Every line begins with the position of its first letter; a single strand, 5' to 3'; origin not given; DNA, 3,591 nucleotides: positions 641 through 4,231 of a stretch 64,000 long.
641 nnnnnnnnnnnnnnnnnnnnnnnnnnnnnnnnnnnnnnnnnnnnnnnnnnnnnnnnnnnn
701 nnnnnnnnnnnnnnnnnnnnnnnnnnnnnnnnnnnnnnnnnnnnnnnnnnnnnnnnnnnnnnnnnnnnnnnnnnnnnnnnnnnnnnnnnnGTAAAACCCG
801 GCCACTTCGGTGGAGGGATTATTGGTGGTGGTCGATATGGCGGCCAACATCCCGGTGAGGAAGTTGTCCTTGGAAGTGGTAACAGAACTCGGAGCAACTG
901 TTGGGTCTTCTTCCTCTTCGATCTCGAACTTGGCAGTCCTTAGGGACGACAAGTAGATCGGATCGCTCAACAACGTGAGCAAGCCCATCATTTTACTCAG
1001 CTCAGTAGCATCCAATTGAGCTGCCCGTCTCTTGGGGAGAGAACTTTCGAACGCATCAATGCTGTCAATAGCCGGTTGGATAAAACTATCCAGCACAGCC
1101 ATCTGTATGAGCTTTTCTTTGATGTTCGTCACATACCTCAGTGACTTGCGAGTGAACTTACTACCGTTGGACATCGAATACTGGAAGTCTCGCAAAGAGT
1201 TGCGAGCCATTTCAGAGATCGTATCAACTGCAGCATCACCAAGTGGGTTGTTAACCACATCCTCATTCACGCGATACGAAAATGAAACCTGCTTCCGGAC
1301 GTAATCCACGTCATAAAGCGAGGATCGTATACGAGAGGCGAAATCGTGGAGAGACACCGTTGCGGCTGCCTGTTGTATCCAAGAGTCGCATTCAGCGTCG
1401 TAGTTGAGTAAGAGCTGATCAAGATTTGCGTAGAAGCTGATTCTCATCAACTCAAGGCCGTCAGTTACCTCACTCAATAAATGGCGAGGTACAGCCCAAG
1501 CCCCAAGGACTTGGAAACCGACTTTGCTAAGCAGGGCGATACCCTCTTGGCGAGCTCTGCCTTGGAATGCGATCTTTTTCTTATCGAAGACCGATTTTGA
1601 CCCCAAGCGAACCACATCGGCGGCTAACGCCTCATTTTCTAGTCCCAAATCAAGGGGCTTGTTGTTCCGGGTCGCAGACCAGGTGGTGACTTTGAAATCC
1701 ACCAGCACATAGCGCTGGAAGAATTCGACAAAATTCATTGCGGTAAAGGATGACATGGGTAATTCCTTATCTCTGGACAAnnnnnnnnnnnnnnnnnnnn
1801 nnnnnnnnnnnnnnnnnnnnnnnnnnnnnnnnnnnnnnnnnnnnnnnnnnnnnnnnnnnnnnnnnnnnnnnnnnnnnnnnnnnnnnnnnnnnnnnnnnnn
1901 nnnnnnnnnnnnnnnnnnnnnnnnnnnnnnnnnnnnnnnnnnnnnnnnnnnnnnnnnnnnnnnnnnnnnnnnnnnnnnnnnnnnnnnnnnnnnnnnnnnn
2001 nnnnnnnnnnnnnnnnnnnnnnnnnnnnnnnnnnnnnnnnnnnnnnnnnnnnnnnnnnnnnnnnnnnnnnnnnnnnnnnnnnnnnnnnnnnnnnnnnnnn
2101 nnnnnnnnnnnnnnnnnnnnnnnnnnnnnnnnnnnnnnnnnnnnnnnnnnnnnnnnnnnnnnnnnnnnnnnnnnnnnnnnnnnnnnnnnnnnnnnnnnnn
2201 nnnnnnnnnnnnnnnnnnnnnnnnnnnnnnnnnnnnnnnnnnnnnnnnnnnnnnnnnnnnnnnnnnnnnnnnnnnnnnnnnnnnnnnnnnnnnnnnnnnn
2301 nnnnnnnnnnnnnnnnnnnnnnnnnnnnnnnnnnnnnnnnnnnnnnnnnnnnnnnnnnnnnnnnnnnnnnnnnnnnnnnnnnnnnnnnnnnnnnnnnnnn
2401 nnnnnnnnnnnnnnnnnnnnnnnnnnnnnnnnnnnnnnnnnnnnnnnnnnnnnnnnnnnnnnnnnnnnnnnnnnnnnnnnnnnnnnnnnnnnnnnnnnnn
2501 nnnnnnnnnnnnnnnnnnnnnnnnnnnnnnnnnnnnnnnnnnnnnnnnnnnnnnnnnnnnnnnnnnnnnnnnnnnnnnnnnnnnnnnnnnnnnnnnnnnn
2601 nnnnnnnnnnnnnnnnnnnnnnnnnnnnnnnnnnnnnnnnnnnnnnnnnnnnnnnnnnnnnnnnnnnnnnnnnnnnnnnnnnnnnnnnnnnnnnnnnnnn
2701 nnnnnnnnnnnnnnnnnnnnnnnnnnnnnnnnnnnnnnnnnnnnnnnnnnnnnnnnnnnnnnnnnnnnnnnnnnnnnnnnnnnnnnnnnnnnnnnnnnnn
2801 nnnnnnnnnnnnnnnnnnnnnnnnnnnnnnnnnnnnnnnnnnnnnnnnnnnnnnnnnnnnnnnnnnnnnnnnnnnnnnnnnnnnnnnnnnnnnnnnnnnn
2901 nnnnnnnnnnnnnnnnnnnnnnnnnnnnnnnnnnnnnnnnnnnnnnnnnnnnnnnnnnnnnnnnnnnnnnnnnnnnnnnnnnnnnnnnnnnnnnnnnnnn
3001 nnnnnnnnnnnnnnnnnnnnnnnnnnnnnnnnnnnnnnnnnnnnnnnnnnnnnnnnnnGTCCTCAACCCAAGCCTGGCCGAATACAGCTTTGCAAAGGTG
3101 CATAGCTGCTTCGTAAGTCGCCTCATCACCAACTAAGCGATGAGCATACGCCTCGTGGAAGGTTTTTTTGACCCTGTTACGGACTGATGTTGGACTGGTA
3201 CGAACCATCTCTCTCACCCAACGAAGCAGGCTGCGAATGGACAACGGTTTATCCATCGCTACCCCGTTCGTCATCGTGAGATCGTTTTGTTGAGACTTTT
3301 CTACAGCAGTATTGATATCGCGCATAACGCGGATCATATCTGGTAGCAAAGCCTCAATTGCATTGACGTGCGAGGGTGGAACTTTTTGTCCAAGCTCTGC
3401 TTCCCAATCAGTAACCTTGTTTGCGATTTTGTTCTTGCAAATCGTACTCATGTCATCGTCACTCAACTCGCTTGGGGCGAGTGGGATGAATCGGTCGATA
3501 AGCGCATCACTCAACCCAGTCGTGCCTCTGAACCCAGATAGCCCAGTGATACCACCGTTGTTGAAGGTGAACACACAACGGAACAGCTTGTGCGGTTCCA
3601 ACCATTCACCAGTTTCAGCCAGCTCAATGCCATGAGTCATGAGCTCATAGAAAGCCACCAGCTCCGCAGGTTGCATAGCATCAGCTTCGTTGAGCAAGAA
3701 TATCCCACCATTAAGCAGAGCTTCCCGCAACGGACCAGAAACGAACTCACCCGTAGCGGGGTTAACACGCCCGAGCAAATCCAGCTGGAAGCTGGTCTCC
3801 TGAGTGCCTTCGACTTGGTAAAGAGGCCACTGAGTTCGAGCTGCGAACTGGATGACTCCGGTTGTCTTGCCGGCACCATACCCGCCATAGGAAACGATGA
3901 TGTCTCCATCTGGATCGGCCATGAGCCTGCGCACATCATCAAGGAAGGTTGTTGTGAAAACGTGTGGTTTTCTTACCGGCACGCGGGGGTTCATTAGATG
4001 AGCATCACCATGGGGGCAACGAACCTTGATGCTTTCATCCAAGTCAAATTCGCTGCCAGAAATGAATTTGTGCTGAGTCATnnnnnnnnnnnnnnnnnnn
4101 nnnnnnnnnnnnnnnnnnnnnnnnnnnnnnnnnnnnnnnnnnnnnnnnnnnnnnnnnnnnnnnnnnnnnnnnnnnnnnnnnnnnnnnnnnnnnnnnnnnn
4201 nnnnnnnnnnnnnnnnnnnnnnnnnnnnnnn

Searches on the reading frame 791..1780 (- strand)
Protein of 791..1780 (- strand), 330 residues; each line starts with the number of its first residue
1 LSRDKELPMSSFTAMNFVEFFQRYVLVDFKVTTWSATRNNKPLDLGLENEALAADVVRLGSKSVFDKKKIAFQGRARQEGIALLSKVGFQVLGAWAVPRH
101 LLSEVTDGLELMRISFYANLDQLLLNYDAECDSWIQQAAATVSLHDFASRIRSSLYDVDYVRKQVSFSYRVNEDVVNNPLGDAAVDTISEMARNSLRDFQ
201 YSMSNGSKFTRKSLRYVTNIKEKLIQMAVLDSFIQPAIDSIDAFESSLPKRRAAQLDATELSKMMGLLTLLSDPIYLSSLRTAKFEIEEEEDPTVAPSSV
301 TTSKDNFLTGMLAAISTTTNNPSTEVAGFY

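Call 58: search_protein_families(library=pfam, proteins=[window:791-1780:-], max_evalue=0.01)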
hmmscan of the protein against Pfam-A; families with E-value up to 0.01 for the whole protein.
window:791-1780:- (330 aa): 1 family
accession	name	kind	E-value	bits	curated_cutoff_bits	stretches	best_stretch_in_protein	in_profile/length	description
PF11348.13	DUF3150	-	5.5e-36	124.6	24.9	1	23-273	3-257/257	Protein of unknown function (DUF3150)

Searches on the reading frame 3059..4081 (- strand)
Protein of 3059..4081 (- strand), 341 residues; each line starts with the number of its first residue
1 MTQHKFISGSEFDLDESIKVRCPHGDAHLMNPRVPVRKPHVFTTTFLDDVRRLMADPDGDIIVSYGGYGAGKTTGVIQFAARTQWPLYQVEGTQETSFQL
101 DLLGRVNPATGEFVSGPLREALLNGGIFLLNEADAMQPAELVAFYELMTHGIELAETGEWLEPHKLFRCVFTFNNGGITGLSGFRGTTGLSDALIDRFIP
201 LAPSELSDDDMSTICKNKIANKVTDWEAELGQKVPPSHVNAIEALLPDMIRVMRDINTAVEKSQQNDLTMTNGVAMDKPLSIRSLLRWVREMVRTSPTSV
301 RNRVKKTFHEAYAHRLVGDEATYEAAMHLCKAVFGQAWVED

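Call 51: search_dna_similar(query=window:3059-4081:-, collection=plasmids, mode=protein, max_rows=40, rows=spread)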
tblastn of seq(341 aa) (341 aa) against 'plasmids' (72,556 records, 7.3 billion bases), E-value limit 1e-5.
Records with a match: 1236; places in all: 1256; records where one place covers at least 80% of the query: 1013.
Best place of each record, by identity: >=99% 1; 90-95% 12; <60% 1223.
By first word of the organism name: Klebsiella 289; Escherichia 163; Acinetobacter 119; Citrobacter 116; Providencia 96; Salmonella 96; Vibrio 64; Enterobacter 46; Proteus 46; Aeromonas 35; and 49 more.
By predicted mobility (MOB-suite, as given by PLSDB): conjugative 957; mobilizable 184; non-mobilizable 95.
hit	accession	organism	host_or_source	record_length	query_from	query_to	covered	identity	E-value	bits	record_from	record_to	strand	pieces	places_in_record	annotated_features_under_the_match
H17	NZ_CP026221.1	Aeromonas sp. ASNIH4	-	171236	1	341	100%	100.0%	0e+0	712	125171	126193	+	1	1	AAA family ATPase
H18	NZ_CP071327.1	Photobacterium ganghwense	cell culture,Seashore sediment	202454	31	338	90%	30.2%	9e-22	103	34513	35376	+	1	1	AAA family ATPase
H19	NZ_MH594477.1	Citrobacter freundii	-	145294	25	338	92%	28.0%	1e-18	94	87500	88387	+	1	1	AAA family ATPase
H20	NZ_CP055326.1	Klebsiella michiganensis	culture,Freshwater sample from upstream ...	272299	25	338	92%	28.0%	1e-18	94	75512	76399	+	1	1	AAA family ATPase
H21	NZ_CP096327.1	Providencia sp. PROV102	Clinical or host-associated ...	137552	25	338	92%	27.8%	2e-18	94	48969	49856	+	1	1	AAA family ATPase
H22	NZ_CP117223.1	Klebsiella pneumoniae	whole organism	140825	25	338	92%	27.8%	2e-18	94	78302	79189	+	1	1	AAA family ATPase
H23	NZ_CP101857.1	Salmonella enterica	Sus scrofa domesticus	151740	25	338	92%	27.8%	2e-18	94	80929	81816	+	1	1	AAA family ATPase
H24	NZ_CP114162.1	Klebsiella quasipneumoniae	Homo sapiens,urine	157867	25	338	92%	27.8%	2e-18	94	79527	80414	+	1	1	AAA family ATPase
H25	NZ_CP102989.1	Klebsiella pneumoniae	Dog,Small Animal Hospital, ...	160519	25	338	92%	27.8%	2e-18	94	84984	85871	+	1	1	AAA family ATPase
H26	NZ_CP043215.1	Salmonella enterica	chicken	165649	25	338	92%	27.8%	2e-18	94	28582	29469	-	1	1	AAA family ATPase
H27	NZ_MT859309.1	Salmonella sp.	-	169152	25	338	92%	27.8%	2e-18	94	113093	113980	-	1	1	AAA family ATPase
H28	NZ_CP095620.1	Klebsiella pneumoniae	Homo sapiens,Pure culture one microbial ...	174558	25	338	92%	27.8%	2e-18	94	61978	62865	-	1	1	AAA family ATPase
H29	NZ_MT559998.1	Citrobacter freundii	-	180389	25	338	92%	27.8%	2e-18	94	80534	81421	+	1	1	AAA family ATPase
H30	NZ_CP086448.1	Klebsiella pneumoniae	Homo sapiens,stool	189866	25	338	92%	27.8%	2e-18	94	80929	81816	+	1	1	AAA family ATPase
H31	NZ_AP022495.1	Citrobacter portucalensis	-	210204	25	338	92%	27.8%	2e-18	94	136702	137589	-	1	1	AAA family ATPase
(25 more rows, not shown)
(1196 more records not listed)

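Call 52: get_annotated_region(hit=H18, flank=20000)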
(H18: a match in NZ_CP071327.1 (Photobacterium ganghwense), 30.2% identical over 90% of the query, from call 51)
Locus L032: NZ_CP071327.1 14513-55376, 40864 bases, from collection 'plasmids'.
description: Photobacterium ganghwense strain C2.2 plasmid pPGC22, complete sequence
organism: Photobacterium ganghwense (NCBI taxid 320778)
taxonomy: Bacteria; Pseudomonadota; Gammaproteobacteria; Vibrionales; Vibrionaceae; Photobacterium; Photobacterium ganghwense
host: -; source: cell culture,Seashore sediment; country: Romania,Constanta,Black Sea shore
typing (MOB-suite, as given by PLSDB): non-mobilizable
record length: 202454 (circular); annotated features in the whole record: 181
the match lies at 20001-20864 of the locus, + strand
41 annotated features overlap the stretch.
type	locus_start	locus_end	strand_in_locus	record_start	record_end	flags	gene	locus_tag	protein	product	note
CDS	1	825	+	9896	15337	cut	-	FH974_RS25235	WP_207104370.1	Ig-like domain-containing protein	-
CDS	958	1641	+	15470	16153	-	-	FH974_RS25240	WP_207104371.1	thioredoxin fold domain-containing protein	-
CDS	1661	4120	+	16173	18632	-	traC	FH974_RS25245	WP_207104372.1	type IV secretion system protein TraC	-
CDS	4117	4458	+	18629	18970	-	-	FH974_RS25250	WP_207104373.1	hypothetical protein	-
CDS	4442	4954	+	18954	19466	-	lepB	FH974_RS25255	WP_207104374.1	signal peptidase I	GO:0009306 - protein secretion [Evidence IEA]; GO:0006465 - signal peptide processing [Evidence IEA]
CDS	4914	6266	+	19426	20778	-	-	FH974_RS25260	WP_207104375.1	TrbC family F-type conjugative pilus assembly protein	-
CDS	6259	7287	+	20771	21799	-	-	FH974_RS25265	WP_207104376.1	TraU family protein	-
CDS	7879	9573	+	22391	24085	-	-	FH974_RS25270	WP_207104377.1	dynamin family protein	-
CDS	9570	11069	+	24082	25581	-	-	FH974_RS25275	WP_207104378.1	dynamin family protein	-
CDS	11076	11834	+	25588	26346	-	-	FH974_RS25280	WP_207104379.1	hypothetical protein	-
CDS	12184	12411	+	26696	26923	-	-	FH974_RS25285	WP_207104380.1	hypothetical protein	-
CDS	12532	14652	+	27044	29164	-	-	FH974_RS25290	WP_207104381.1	dynamin family protein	-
CDS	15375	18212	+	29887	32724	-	traN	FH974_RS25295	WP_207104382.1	conjugal transfer protein TraN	-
CDS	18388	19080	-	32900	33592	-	-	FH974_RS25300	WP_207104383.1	hypothetical protein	-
CDS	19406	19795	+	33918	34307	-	-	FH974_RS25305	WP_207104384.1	hypothetical protein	-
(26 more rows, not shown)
